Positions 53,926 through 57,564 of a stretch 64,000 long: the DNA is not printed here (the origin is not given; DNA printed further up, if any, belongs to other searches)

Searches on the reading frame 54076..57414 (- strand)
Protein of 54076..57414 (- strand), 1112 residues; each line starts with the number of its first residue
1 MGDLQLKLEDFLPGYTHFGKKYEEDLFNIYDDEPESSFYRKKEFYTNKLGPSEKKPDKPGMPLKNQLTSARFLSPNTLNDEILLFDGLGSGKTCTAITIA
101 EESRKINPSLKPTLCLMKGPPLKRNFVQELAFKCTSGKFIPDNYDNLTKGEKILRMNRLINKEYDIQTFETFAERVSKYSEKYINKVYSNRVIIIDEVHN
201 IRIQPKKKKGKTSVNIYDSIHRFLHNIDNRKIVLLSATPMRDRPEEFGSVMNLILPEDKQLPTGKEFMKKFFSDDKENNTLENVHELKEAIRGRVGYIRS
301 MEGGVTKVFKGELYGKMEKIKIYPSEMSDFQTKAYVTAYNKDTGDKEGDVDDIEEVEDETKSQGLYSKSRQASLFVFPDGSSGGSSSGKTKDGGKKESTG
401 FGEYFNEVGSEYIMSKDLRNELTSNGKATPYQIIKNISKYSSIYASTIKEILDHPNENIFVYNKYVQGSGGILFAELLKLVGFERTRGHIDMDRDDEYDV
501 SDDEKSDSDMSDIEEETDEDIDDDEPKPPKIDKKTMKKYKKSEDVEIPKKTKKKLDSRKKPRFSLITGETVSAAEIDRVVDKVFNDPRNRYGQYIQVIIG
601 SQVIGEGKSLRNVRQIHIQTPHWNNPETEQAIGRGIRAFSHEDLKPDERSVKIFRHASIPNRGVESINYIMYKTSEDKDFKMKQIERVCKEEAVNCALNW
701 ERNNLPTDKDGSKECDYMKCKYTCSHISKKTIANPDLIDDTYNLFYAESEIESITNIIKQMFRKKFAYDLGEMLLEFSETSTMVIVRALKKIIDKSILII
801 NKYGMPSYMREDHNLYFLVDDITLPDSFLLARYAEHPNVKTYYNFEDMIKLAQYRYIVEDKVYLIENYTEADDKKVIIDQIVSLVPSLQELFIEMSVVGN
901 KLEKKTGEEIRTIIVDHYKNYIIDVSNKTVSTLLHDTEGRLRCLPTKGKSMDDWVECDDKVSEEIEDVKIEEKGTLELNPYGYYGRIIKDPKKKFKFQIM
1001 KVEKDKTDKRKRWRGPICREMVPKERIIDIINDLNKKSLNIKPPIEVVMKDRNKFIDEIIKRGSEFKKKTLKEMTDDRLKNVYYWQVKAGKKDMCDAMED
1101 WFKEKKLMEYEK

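Call 22: search_protein_families(library=pfam, proteins=[window:54076-57414:-], max_evalue=0.001)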
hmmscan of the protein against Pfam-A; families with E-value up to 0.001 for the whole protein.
window:54076-57414:- (1112 aa): 4 families
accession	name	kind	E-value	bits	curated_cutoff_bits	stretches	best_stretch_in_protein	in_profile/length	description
PF00176.29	SNF2-rel_dom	-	3.9e-11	43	24.9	1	80-342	18-256/290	SNF2-related domain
PF04851.21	ResIII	-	3.6e-07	30.7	22.5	1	88-240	32-163/164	Type III restriction enzyme, res subunit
PF00271.37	Helicase_C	-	3.9e-05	24.3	23.5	1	552-638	31-109/110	Helicase conserved C-terminal domain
PF00270.35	DEAD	-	7.5e-05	23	26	1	89-243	24-163/167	DEAD/DEAH box helicase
